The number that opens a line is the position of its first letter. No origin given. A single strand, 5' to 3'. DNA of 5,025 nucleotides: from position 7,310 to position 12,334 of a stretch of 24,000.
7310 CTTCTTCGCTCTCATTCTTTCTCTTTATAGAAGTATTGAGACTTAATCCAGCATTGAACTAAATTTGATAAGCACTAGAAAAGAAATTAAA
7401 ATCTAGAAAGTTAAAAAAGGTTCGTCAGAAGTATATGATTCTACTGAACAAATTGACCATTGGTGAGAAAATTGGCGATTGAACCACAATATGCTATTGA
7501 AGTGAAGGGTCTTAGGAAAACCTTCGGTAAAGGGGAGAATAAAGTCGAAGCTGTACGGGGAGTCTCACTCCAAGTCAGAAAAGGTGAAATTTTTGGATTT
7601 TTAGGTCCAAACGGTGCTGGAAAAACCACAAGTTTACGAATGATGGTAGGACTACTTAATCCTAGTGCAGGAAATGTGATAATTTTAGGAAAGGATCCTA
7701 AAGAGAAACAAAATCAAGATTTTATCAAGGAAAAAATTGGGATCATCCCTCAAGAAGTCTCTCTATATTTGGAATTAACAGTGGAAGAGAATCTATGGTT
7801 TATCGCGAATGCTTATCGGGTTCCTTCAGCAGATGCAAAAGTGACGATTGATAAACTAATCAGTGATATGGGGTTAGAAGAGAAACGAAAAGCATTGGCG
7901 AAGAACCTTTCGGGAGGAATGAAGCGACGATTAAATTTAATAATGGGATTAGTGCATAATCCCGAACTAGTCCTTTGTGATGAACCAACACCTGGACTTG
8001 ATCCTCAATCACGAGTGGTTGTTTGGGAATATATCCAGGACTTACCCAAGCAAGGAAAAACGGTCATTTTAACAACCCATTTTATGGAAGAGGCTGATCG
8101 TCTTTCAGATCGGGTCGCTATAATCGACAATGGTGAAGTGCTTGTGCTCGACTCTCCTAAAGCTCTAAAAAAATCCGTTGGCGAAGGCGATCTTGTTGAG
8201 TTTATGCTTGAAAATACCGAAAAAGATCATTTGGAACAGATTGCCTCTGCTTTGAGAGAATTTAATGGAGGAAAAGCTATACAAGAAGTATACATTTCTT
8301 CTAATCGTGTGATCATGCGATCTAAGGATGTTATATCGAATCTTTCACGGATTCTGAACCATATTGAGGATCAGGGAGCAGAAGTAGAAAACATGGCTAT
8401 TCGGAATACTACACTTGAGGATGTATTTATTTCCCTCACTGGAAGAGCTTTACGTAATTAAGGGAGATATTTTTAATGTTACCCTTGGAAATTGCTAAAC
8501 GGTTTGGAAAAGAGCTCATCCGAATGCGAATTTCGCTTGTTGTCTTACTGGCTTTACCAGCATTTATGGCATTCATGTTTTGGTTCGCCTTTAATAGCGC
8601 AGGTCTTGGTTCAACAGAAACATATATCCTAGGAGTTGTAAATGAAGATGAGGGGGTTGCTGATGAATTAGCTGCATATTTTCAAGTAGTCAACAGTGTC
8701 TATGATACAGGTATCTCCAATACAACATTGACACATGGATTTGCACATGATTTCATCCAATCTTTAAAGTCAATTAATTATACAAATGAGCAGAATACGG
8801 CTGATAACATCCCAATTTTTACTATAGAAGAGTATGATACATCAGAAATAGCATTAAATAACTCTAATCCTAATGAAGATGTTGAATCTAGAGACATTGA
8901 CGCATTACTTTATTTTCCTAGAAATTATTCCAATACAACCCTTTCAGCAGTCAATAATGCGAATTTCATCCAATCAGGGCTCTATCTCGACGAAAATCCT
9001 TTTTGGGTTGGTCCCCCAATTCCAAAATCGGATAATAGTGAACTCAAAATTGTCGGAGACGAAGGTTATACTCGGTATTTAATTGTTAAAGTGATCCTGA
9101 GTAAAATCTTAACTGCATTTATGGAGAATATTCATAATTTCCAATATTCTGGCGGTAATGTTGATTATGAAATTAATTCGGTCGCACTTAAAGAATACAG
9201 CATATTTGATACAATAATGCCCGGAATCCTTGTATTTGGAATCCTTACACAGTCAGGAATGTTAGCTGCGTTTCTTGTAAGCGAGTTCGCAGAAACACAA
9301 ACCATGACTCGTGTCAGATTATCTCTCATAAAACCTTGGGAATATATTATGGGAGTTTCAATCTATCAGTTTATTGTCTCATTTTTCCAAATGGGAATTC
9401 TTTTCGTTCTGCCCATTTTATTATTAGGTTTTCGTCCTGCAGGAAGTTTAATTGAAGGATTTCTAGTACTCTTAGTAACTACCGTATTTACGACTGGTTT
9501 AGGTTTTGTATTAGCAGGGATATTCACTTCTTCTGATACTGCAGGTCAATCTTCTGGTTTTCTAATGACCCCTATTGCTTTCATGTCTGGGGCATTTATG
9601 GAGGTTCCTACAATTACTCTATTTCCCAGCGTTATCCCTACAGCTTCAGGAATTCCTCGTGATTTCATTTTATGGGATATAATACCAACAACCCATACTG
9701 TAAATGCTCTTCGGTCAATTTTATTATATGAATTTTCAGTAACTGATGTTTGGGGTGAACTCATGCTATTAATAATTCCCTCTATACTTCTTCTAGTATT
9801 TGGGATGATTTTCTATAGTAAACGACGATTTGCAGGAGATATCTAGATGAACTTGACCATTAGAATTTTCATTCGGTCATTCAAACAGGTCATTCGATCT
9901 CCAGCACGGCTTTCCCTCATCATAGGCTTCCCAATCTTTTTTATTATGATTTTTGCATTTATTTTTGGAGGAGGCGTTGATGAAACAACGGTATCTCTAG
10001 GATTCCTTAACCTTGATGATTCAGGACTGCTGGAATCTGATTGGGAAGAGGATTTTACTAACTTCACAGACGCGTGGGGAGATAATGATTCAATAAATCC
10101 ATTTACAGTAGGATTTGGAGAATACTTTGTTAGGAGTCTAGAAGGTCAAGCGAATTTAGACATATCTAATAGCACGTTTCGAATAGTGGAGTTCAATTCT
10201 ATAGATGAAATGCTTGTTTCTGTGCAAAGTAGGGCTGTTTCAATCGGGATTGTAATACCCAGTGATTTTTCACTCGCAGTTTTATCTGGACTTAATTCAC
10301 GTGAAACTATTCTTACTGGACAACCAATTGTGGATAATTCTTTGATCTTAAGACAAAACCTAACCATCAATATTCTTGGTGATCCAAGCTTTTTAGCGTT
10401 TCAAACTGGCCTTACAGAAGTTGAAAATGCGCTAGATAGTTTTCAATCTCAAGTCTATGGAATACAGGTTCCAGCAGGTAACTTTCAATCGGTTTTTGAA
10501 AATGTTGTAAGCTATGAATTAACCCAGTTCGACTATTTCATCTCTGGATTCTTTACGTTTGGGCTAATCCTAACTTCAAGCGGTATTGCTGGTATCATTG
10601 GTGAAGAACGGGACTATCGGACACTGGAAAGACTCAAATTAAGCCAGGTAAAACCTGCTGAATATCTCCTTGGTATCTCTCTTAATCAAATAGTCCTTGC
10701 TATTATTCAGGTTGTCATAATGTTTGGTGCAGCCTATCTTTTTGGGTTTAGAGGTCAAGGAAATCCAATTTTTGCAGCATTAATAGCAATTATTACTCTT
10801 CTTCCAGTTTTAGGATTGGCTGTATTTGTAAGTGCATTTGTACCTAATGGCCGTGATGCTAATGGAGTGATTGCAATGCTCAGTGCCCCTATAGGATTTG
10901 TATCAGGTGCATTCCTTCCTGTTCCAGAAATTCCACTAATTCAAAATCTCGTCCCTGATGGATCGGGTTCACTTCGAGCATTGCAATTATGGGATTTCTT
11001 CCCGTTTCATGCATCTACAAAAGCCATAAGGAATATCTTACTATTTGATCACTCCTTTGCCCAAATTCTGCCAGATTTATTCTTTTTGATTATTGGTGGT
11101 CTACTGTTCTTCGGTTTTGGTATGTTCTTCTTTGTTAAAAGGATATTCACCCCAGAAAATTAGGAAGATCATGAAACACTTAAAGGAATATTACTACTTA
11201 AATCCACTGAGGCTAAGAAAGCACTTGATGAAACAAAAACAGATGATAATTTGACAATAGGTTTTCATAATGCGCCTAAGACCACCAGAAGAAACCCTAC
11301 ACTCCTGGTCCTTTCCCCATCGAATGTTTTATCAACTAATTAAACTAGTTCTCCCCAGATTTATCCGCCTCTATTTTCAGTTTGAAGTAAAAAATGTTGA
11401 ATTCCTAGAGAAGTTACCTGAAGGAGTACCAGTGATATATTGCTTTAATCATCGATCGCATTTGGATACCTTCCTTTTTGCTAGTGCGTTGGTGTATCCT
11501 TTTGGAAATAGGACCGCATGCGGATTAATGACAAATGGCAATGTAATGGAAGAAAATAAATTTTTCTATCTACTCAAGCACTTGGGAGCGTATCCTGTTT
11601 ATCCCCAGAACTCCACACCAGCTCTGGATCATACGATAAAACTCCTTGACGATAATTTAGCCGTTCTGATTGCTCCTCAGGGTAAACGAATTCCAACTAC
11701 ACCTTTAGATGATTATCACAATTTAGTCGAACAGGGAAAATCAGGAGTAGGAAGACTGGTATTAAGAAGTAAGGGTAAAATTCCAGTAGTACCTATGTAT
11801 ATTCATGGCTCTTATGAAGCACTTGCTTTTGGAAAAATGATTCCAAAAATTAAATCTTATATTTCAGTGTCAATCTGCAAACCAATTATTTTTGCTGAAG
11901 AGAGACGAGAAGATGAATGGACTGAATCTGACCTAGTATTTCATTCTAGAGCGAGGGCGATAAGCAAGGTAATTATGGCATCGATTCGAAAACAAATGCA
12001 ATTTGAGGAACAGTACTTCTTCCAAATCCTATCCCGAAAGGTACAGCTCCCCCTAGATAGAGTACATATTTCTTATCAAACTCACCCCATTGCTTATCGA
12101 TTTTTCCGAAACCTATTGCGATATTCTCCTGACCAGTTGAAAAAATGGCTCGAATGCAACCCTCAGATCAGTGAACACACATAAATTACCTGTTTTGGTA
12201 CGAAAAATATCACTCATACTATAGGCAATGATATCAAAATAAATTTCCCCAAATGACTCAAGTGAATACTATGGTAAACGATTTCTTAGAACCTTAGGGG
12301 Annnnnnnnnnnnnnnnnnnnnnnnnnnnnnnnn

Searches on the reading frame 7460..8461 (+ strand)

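Call 17: search_protein_families(library=pfam, proteins=[window:7460-8461:+], max_evalue=0.001)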
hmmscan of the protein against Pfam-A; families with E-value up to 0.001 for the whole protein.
window:7460-8461:+ (333 aa): 6 families
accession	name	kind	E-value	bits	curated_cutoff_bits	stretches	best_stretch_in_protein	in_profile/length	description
PF00005.33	ABC_tran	-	6.9e-33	114.6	25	1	33-177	2-136/137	ABC transporter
PF13304.12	AAA_21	-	1.5e-07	32.3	27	1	143-207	231-298/304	AAA domain, putative AbiEii toxin, Type IV TA system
PF13175.12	AAA_15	-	9.6e-05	22.6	32.1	0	47-101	28-78/374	AAA ATPase domain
PF25199.1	nSTAND_NTPase5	-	0.00011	22.5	34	0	38-89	37-90/145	Novel STAND NTPase 5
PF13732.12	DrrA1-3_C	-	0.00013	23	27.4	1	260-326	26-80/81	ATP-binding protein DrrA1-3-like, C-terminal domain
PF07393.17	Sec10_HB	-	0.00029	19.9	26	1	248-307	46-108/637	Exocyst complex component Sec10-like, alpha-helical bundle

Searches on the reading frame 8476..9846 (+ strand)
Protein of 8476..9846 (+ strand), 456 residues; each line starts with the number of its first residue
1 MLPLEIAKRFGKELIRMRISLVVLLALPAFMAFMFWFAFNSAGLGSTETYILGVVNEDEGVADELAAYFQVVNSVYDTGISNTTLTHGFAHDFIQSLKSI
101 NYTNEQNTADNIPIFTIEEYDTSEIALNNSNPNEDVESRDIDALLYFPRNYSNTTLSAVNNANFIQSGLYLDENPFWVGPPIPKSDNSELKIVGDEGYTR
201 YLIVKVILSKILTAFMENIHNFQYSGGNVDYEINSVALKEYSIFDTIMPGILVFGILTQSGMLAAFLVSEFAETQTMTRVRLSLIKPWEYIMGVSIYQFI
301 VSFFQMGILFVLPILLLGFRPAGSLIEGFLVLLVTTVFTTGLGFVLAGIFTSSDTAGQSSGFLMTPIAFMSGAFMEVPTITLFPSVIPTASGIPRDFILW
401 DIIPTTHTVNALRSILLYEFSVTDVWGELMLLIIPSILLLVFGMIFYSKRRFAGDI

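Call 17: search_protein_families(library=pfam, proteins=[window:8476-9846:+], max_evalue=0.001)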
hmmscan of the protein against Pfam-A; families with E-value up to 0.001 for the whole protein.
window:8476-9846:+ (456 aa): 2 families
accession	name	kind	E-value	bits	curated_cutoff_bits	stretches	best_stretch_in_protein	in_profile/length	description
PF12698.13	ABC2_membrane_3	-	7.2e-28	98.1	31.6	1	20-444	3-346/347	ABC-2 family transporter protein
PF01061.29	ABC2_membrane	-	1.2e-13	51.6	26.9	1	235-415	51-209/211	ABC-2 type transporter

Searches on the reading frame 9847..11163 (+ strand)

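Call 17: search_protein_families(library=pfam, proteins=[window:9847-11163:+], max_evalue=0.001)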
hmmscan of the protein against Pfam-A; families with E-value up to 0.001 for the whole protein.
window:9847-11163:+ (438 aa): 3 families
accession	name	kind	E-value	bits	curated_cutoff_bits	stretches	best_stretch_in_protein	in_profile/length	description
PF12698.13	ABC2_membrane_3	-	5.1e-33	115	31.6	1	24-425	6-345/347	ABC-2 family transporter protein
PF01061.29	ABC2_membrane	-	6.6e-16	58.9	26.9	1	213-366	35-191/211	ABC-2 type transporter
PF12679.13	ABC2_membrane_2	-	0.00014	21.7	27.2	0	7-357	3-203/283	ABC-2 family transporter protein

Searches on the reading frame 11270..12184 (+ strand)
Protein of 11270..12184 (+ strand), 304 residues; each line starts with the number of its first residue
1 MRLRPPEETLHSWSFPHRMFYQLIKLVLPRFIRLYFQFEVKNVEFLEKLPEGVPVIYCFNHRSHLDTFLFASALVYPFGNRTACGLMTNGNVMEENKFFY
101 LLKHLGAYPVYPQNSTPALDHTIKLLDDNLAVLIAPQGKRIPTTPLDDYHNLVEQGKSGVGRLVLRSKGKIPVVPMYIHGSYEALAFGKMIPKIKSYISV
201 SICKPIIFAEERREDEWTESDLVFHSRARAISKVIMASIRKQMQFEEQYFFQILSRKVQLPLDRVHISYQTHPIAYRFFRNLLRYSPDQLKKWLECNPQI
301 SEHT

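Call 17: search_protein_families(library=pfam, proteins=[window:11270-12184:+], max_evalue=0.001)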
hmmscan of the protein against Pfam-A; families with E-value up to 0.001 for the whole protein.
window:11270-12184:+ (304 aa): 1 family
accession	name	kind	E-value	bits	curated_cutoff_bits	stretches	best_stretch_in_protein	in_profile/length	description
PF01553.26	Acyltransferase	-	8.7e-13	48.7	23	1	42-178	3-131/132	Acyltransferase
